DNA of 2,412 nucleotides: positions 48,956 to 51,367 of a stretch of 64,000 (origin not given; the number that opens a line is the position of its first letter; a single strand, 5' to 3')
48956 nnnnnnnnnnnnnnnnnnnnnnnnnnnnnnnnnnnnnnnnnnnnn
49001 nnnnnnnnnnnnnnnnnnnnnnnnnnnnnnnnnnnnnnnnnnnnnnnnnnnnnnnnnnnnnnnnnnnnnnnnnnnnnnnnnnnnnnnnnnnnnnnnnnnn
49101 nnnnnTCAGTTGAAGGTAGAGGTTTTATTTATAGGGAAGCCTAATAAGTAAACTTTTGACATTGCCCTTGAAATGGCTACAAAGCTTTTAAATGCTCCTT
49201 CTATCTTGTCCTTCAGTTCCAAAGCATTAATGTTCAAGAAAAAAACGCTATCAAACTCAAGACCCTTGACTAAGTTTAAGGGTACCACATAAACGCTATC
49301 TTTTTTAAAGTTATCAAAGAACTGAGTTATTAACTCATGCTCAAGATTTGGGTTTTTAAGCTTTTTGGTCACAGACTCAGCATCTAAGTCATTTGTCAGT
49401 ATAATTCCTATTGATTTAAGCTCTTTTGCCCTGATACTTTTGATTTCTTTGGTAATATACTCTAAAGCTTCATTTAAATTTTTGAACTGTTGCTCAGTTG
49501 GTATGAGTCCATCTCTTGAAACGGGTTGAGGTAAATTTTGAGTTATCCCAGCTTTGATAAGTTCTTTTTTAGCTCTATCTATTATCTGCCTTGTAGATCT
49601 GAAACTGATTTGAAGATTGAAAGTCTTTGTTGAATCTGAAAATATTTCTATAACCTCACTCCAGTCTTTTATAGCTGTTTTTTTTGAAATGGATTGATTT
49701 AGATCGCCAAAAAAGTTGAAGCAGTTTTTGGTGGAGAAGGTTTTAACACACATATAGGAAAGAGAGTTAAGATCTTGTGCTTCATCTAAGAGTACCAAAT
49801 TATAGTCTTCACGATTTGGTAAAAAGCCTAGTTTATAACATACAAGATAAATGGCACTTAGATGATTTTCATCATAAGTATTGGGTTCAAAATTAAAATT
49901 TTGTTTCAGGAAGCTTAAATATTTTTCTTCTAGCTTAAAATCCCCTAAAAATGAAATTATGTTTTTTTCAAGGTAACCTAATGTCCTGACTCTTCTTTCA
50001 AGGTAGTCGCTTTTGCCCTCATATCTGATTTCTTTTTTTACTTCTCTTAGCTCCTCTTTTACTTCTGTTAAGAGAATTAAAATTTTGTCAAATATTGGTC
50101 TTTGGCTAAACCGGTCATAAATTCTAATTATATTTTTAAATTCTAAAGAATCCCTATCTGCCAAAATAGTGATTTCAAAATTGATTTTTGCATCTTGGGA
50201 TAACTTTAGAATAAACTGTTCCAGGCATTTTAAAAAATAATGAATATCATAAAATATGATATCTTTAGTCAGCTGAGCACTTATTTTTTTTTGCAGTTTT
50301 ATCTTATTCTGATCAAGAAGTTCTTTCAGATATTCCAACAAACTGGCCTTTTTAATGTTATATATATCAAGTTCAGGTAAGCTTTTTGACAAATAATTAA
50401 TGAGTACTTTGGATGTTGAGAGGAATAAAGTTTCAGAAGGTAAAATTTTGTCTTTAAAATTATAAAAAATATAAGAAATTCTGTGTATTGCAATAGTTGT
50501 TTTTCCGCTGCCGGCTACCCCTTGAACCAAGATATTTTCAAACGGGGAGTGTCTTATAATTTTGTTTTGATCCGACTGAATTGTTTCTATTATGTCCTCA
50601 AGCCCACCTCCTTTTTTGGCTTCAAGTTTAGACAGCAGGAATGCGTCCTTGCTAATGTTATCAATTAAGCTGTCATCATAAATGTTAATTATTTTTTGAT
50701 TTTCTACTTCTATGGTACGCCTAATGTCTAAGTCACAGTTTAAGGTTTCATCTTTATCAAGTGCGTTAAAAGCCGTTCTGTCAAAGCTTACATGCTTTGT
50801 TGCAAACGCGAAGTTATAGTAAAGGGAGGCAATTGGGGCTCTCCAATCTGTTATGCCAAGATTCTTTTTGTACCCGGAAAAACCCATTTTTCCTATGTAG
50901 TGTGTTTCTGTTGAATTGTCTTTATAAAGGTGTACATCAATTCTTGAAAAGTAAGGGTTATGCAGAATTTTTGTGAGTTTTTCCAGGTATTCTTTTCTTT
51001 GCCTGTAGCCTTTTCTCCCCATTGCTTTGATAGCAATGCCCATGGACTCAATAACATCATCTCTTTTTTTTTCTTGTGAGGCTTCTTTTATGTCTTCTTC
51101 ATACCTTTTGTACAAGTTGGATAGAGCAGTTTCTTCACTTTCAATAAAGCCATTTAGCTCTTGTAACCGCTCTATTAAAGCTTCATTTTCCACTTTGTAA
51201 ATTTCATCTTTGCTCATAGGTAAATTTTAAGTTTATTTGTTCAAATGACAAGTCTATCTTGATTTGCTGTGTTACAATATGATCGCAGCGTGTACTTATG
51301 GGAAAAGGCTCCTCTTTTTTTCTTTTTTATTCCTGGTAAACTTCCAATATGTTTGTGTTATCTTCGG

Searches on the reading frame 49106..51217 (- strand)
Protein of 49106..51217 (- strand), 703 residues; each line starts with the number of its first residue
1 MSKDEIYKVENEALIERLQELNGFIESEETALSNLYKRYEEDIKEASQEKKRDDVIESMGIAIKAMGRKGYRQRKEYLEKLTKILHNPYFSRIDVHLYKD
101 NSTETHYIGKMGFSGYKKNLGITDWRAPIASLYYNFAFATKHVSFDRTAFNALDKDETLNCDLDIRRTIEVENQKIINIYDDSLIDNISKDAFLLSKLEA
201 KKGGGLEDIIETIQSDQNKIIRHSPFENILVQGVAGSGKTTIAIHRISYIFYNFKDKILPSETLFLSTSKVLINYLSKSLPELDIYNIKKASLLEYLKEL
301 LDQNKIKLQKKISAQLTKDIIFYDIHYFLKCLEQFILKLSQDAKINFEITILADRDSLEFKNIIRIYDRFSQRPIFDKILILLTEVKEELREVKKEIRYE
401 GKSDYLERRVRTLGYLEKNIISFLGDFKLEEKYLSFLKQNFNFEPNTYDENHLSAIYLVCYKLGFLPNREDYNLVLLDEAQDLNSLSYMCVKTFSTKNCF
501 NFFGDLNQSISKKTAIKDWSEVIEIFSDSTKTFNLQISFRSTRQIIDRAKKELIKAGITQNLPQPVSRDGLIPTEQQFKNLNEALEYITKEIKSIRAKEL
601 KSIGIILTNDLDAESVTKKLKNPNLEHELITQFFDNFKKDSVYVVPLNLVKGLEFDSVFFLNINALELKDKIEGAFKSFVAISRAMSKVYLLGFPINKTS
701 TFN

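Call 65: search_protein_families(library=pfam, proteins=[window:49106-51217:-], max_evalue=0.001)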
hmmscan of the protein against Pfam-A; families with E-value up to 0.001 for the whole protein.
window:49106-51217:- (703 aa): 6 families
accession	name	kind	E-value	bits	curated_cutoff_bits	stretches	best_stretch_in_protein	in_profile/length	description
PF00580.27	UvrD-helicase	-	7e-10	39.5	23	1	215-510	3-252/271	UvrD/REP helicase N-terminal domain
PF01443.25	Viral_helicase1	-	1.1e-06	29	21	0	229-248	1-20/228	Viral superfamily 1 RNA helicase core domain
PF13245.12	AAA_19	-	1.9e-06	28.5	25.1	0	471-512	90-132/134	AAA domain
PF09848.15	SLFN-g3_helicase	-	1.3e-05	25.1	24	1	229-305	4-74/354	Schlafen group 3, DNA/RNA helicase domain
PF04851.21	ResIII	-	0.00013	22.4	22.5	1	210-342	16-124/164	Type III restriction enzyme, res subunit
PF13538.12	UvrD_C_2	-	0.00029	21.1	27.4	1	642-692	2-52/52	UvrD-like helicase C-terminal domain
